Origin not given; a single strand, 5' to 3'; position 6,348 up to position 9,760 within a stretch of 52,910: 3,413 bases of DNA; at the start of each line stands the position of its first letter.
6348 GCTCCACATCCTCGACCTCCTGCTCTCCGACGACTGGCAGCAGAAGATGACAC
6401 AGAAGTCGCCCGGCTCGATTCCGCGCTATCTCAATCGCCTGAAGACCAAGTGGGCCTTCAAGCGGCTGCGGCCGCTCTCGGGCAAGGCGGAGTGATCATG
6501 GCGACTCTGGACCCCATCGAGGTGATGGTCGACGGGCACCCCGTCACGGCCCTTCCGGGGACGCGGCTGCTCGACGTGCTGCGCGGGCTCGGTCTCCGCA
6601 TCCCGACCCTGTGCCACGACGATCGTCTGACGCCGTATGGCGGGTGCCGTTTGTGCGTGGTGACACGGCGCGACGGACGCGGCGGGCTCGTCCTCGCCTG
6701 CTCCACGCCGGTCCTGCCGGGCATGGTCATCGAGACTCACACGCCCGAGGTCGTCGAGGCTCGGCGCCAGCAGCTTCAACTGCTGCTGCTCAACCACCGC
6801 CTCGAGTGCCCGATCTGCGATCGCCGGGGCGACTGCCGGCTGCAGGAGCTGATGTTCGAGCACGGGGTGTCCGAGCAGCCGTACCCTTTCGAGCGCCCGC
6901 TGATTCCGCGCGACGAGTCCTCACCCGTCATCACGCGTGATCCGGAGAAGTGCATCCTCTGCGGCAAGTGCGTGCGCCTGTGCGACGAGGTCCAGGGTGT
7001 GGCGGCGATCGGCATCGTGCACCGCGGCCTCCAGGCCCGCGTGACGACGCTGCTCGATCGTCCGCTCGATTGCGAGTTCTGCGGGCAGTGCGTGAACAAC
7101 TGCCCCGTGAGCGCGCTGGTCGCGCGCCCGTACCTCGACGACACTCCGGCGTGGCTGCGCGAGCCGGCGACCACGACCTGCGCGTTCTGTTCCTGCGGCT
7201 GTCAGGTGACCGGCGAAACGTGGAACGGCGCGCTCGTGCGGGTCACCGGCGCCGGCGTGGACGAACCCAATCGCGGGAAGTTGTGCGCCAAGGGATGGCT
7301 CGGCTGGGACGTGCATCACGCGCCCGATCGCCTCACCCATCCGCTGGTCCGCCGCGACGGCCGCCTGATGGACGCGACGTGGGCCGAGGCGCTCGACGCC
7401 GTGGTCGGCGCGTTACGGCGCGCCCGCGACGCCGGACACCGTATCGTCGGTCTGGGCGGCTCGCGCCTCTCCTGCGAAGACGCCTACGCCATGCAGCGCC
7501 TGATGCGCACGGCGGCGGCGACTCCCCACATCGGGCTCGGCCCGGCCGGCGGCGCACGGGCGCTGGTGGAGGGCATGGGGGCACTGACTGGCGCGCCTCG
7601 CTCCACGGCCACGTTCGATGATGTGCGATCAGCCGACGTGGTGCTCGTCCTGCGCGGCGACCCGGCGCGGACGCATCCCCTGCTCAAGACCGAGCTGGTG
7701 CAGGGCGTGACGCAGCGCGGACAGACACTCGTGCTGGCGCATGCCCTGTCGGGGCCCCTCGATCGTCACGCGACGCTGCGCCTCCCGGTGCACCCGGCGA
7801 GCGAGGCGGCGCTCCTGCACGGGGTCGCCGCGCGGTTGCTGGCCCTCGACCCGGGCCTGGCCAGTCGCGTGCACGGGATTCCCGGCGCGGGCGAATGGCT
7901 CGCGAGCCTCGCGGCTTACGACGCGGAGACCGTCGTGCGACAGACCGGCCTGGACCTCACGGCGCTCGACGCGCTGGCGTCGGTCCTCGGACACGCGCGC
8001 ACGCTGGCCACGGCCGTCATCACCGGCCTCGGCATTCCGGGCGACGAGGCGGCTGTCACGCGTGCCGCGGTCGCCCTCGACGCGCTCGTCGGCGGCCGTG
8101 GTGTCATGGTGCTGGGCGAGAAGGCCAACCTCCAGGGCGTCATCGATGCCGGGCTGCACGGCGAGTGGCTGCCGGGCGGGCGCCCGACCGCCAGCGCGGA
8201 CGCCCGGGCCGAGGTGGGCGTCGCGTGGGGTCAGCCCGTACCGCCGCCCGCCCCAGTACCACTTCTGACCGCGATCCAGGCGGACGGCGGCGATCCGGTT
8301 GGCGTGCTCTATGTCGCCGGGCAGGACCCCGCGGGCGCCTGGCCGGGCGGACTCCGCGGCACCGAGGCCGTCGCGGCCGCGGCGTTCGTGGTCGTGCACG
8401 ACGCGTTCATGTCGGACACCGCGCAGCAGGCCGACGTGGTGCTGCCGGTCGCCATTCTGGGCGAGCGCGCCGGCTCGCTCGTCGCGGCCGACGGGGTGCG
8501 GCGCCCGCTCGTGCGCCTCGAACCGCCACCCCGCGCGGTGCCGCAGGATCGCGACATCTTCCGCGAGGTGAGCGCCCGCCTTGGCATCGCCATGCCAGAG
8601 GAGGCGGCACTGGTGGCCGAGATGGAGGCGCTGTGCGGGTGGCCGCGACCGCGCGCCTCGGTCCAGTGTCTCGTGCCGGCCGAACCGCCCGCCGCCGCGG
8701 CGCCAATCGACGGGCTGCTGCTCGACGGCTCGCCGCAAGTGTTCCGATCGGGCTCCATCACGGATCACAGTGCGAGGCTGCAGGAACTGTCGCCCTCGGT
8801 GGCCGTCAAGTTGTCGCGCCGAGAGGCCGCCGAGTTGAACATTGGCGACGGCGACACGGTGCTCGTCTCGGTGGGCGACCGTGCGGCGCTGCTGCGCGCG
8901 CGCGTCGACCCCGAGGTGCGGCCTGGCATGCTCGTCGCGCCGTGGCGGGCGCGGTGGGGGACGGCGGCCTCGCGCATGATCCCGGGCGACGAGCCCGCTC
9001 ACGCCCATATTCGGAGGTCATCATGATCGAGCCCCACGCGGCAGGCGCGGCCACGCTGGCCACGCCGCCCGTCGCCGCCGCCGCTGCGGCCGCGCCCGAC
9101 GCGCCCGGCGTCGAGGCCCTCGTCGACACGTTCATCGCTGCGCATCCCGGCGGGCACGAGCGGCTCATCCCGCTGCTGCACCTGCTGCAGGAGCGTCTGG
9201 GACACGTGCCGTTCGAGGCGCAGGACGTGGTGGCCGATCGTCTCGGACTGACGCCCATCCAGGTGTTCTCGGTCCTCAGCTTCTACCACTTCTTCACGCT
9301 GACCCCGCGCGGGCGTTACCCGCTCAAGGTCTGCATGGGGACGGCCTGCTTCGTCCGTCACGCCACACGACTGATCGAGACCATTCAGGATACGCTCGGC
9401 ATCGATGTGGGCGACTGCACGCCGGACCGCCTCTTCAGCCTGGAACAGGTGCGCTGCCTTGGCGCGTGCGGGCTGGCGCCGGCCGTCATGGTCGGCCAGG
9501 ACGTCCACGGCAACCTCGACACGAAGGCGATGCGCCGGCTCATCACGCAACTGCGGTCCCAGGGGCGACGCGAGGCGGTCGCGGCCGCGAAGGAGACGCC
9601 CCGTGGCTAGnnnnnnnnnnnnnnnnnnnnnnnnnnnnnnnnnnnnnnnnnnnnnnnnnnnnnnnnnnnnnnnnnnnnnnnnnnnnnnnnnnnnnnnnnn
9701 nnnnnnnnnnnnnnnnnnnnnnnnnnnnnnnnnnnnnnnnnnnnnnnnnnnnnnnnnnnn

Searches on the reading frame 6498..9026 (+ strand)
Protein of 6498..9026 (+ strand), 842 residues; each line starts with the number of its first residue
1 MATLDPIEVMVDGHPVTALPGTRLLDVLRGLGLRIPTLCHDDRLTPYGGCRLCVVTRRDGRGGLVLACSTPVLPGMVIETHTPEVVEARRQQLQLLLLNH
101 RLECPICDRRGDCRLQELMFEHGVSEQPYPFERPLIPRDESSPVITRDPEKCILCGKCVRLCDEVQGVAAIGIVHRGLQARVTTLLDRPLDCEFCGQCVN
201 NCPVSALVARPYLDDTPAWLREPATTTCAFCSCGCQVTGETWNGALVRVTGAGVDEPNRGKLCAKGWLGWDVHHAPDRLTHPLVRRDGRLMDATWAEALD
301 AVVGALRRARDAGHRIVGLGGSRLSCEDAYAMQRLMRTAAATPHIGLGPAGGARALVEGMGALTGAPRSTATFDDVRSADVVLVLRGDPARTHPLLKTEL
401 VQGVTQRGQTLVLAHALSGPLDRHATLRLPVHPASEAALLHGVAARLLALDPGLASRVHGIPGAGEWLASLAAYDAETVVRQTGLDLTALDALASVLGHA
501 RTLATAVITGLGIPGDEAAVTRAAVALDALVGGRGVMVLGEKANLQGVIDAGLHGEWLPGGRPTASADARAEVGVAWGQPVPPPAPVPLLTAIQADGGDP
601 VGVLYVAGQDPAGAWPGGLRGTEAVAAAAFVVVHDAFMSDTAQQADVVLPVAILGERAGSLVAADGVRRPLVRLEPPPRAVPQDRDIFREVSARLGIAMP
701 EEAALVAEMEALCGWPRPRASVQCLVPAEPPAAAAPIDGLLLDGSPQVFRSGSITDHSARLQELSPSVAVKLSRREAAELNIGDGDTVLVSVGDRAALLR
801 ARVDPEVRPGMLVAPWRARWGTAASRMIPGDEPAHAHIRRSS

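Call 9: search_protein_families(library=pfam, proteins=[window:6498-9026:+], max_evalue=0.01)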
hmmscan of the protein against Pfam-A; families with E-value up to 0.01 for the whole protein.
window:6498-9026:+ (842 aa): 13 families
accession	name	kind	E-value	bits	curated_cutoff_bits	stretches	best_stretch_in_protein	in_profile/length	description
PF00384.28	Molybdopterin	-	8.8e-25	87.9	24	1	278-693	1-352/353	Molybdopterin oxidoreductase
PF13510.11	Fer2_4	-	1.5e-16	60.6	22.8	1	6-82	3-81/82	2Fe-2S iron-sulfur cluster binding domain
PF10588.14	NADH-G_4Fe-4S_3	-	5.3e-14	51.9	27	1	89-127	1-39/40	NADH-ubiquinone oxidoreductase-G iron-sulfur binding region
PF22117.2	Fer4_Nqo3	-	9.8e-13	48.5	27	1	143-207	2-66/67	NADH-quinone oxidoreductase subunit 3, ferredoxin-like domain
PF04879.21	Molybdop_Fe4S4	-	1.1e-08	35.3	22.7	1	225-271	5-51/55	Molybdopterin oxidoreductase Fe4S4 domain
PF01568.27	Molydop_binding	-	1.3e-07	32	26.8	1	749-816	12-78/110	Molydopterin dinucleotide binding domain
PF12838.12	Fer4_7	-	2.4e-06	28.3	27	1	151-206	1-52/52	4Fe-4S dicluster domain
PF00037.32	Fer4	-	7.9e-06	25.9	21.1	2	146-162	2-18/24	4Fe-4S binding domain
PF14697.11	Fer4_21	-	1.2e-05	25.8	35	1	148-205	4-54/59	4Fe-4S dicluster domain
PF00111.32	Fer2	-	0.00019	21.7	21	1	12-72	4-76/77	2Fe-2S iron-sulfur cluster binding domain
PF12837.12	Fer4_6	-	0.00031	21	25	1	144-163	1-20/24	4Fe-4S binding domain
PF13237.11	Fer4_10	-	0.00095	19.5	25.5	1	145-203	2-53/53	4Fe-4S dicluster domain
PF13187.11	Fer4_9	-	0.0047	17.4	27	1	151-206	1-51/52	4Fe-4S dicluster domain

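Call 10: search_protein_families(library=ncbifam, proteins=[window:6498-9026:+], max_evalue=0.001)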
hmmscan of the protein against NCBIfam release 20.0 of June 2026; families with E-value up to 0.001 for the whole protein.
window:6498-9026:+ (842 aa): 27 families (the best 25 are shown)
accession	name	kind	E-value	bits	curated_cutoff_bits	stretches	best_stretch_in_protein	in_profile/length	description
NF005895.0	PRK07860.1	equivalog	2e-91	307.3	802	1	4-803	15-766/811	NADH-quinone oxidoreductase subunit G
TIGR01973.1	NuoG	equivalog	2.8e-91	307.1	470.05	1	9-689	1-604/606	NADH-quinone oxidoreductase subunit NuoG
TIGR01591.1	Fdh-alpha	equivalog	4.5e-67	226.6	666.25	1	226-703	1-487/672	formate dehydrogenase subunit alpha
NF040763.1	FeFe_hydrog_A6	exception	5.4e-57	193.4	765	1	7-225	1-223/571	NADH-dependent [FeFe] hydrogenase, group A6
NF005745.0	PRK07569.1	equivalog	2.7e-46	157.9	333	1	9-210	6-210/238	bidirectional hydrogenase complex protein HoxU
NF006305.0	PRK08493.1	equivalog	2.8e-46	158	591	2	7-183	2-174/819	NADH-quinone oxidoreductase subunit G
NF041323.1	Nitr_red_NasA_Halo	equivalog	7.5e-37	127.2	1000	1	231-698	5-473/673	assimilatory nitrate reductase NasA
NF040762.1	Hydr_FeFe_Clost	exception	3e-34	118.6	900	1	8-223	2-220/572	ferredoxin hydrogenase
NF047855.1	AssmNtatRedNasC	equivalog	1.3e-29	103.1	1100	1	224-696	21-505/708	assimilatory nitrate reductase catalytic subunit NasC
NF009454.0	PRK12814.1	equivalog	1.5e-23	83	916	1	6-104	3-100/657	putative NADPH-dependent glutamate synthase small subunit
NF041783.2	mnquin_red_QrcB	equivalog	2.4e-19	69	440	2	224-533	53-358/695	menaquinone reductase molybdopterin-binding-like subunit QrcB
TIGR01706.1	NAPA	equivalog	1.2e-18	66.9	930.55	1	226-402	45-230/830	periplasmic nitrate reductase subunit alpha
NF010055.0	PRK13532.1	equivalog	7.1e-18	64.2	904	1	226-401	45-229/830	nitrate reductase catalytic subunit NapA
TIGR02512.1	FeFe_hydrog_A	subfamily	3.6e-13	49.2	405.95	1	145-228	2-88/375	[FeFe] hydrogenase, group A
TIGR01553.1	formate-DH-alph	equivalog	1e-12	46.7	814.2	1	224-448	45-290/1009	formate dehydrogenase-N subunit alpha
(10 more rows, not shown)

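Call 26: search_solved_structures(query=window:6498-9026:+, max_evalue=1e-10)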
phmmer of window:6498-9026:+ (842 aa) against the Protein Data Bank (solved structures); distinct sequences matched with E-value up to 1e-10: 82 (the best 60 are shown).
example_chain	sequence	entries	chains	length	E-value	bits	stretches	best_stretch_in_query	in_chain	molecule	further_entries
9wxb_B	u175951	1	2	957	2.2e-75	257.5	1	6-673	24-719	Formate dehydrogenase alpha subunit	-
6tg9_A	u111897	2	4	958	2.4e-74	254.1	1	6-697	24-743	Formate dehydrogenase subunit alpha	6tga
7vw6_A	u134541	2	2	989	1.9e-72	247.8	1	10-698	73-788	Formate dehydrogenase | Tungsten-containing formate dehydrogenase alpha subunit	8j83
7e5z_A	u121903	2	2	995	2e-72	247.7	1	10-698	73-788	Formate dehydrogenase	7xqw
8rqz_C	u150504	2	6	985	3.7e-70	240.3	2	224-699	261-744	Probable oxidoreductase YjgC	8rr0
9gzq_A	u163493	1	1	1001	3.9e-70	240.2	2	224-699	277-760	Probable oxidoreductase YjgC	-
7t2r_A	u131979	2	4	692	1e-64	222.2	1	7-549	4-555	NiFe hydrogenase subunit A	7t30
8e9g_G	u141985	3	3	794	1.4e-64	221.8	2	5-443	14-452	NADH-quinone oxidoreductase subunit G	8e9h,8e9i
9bov_A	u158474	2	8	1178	3.4e-57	197.4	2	99-412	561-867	Molybdopterin oxidoreductase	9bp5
8oh5_C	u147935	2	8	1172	9.2e-56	192.6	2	101-409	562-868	Formate dehydrogenase-O, major subunit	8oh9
6gcs_A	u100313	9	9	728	1e-53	185.9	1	4-397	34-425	75-KDA PROTEIN (NUAM) | Subunit NUAM of NADH:Ubiquinone Oxidoreductase (Complex I) | NADH-ubiquinone oxidoreductase 78 kDa subunit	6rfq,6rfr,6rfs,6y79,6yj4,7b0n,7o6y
5o31_G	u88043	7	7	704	1.5e-50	175.3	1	5-398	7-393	NADH-ubiquinone oxidoreductase 75 kDa subunit, mitochondrial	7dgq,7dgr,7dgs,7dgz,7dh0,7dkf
7ak5_G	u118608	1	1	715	1.7e-50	175.2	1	5-397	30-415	NADH-ubiquinone oxidoreductase 75 kDa subunit, mitochondrial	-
8uca_S1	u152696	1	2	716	1.7e-50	175.2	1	5-397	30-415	NADH-ubiquinone oxidoreductase 75 kDa subunit, mitochondrial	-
7qsd_G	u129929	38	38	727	1.7e-50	175.2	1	5-398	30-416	NADH-ubiquinone oxidoreductase 75 kDa subunit, mitochondrial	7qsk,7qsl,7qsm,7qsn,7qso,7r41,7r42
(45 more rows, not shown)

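Call 61: search_solved_structures(query=window:6498-9026:+, max_evalue=1e-73, show_alignments=2)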
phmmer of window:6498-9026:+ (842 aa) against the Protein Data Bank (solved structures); distinct sequences matched with E-value up to 1e-73: 2.
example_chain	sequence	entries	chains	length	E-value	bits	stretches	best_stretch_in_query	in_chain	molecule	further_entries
9wxb_B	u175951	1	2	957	2.2e-75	257.5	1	6-673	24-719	Formate dehydrogenase alpha subunit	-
6tg9_A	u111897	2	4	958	2.4e-74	254.1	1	6-697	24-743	Formate dehydrogenase subunit alpha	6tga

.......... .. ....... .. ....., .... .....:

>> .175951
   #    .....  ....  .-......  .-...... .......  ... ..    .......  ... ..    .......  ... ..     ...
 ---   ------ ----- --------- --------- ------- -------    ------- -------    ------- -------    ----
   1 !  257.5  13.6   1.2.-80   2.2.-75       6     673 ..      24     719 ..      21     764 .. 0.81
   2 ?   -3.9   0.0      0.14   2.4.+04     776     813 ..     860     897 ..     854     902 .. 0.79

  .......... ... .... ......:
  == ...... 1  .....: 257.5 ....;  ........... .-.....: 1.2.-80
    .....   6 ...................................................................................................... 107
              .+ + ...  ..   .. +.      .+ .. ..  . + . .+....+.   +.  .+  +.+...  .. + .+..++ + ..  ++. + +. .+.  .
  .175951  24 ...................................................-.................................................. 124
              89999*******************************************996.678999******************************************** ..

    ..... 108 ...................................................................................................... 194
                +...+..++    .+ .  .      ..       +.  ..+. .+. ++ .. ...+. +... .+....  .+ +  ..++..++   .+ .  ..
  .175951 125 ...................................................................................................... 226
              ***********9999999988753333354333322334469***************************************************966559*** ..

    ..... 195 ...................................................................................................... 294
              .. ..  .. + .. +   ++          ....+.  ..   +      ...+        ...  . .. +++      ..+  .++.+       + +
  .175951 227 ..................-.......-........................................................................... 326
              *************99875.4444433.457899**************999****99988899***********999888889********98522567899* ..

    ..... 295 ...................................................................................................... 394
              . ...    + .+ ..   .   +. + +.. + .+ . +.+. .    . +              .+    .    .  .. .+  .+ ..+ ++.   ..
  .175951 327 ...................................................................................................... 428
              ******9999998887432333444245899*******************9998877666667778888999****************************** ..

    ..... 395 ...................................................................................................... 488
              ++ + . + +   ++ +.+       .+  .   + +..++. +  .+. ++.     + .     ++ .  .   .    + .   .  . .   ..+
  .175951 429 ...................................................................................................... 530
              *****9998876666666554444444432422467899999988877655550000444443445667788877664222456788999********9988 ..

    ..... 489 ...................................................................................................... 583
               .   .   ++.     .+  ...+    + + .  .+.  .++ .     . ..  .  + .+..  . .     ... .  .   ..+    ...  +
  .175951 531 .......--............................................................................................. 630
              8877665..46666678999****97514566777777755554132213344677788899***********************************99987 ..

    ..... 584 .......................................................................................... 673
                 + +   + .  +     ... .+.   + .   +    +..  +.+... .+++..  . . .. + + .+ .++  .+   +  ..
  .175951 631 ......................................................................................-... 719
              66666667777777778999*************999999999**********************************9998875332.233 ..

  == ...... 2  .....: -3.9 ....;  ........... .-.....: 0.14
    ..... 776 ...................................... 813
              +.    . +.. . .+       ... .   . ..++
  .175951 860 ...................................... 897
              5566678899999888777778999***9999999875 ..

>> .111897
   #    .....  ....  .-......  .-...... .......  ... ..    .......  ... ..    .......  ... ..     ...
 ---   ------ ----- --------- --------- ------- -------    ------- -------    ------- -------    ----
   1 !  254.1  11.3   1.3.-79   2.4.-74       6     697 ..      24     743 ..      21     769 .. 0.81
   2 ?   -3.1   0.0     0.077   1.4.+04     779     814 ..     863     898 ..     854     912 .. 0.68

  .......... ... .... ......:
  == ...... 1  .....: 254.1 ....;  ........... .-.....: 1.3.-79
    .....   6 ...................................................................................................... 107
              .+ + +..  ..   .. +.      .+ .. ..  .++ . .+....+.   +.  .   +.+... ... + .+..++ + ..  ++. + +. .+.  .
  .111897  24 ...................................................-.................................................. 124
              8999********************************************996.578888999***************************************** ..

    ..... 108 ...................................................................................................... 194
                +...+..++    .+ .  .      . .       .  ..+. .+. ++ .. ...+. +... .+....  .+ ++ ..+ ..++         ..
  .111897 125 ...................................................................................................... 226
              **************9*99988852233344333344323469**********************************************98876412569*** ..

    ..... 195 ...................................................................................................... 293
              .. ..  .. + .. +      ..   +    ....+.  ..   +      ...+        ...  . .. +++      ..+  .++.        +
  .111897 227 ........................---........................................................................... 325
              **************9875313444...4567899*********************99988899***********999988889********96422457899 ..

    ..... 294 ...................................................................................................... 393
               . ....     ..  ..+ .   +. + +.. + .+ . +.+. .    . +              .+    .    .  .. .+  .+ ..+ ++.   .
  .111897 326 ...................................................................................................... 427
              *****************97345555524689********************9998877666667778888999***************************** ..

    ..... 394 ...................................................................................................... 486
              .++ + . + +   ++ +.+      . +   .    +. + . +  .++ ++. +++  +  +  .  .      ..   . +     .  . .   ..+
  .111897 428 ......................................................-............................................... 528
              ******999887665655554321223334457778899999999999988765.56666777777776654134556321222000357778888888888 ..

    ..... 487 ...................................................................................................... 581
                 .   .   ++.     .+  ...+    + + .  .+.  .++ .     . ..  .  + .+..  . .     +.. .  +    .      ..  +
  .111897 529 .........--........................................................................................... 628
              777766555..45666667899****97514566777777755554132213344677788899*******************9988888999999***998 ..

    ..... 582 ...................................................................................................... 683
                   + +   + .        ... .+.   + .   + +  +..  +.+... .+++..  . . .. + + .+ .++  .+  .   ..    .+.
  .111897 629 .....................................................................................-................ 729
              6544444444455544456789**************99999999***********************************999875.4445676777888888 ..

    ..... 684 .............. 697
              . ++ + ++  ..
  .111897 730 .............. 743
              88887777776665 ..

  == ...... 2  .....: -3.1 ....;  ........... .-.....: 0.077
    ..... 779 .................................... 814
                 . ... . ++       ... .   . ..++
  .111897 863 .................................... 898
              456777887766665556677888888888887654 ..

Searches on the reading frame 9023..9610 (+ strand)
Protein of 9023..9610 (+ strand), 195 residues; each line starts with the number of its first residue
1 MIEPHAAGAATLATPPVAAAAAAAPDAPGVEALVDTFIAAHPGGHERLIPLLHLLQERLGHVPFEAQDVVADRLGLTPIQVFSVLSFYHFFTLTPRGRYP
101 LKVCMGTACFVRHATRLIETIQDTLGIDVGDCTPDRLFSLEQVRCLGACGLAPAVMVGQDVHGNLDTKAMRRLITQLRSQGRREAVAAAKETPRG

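Call 9: search_protein_families(library=pfam, proteins=[window:9023-9610:+], max_evalue=0.01)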
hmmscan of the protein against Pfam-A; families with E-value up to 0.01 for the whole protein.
window:9023-9610:+ (195 aa): 1 family
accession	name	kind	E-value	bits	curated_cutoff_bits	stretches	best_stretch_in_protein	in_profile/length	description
PF01257.25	2Fe-2S_thioredx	-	3.9e-45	153.7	24.8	1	35-177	2-144/145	Thioredoxin-like [2Fe-2S] ferredoxin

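Call 10: search_protein_families(library=ncbifam, proteins=[window:9023-9610:+], max_evalue=0.001)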
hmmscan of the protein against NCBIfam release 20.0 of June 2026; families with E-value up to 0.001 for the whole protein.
window:9023-9610:+ (195 aa): 9 families
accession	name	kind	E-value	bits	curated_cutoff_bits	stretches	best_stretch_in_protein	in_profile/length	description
NF005747.0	PRK07571.1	equivalog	1e-37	129.5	224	1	33-179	24-170/173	bidirectional hydrogenase complex protein HoxE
NF004638.0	PRK05988.1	equivalog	9.8e-37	126.2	198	1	32-178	12-158/159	formate dehydrogenase subunit gamma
TIGR01958.1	nuoE_fam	subfamily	1.5e-33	116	142.4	1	35-177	3-147/148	NADH-quinone oxidoreductase subunit NuoE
NF005722.0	PRK07539.1-2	equivalog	4e-33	114.7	141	1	38-177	17-156/157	NADH-quinone oxidoreductase subunit NuoE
NF005725.0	PRK07539.1-5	equivalog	4.3e-33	114.4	220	1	33-178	24-172/174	NADH-quinone oxidoreductase subunit NuoE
NF005721.0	PRK07539.1-1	equivalog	1.5e-31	109.8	308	1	32-185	32-185/292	NADH-quinone oxidoreductase subunit NuoE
NF009040.0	PRK12373.1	equivalog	1.2e-23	84.5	514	1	31-188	20-179/400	NADH-quinone oxidoreductase subunit E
NF005724.0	PRK07539.1-4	equivalog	2.4e-23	83.2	280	1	33-180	25-175/240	NADH-quinone oxidoreductase subunit NuoE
NF005723.0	PRK07539.1-3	equivalog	3.7e-23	82.1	226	1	38-177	14-156/158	NADH-quinone oxidoreductase subunit NuoE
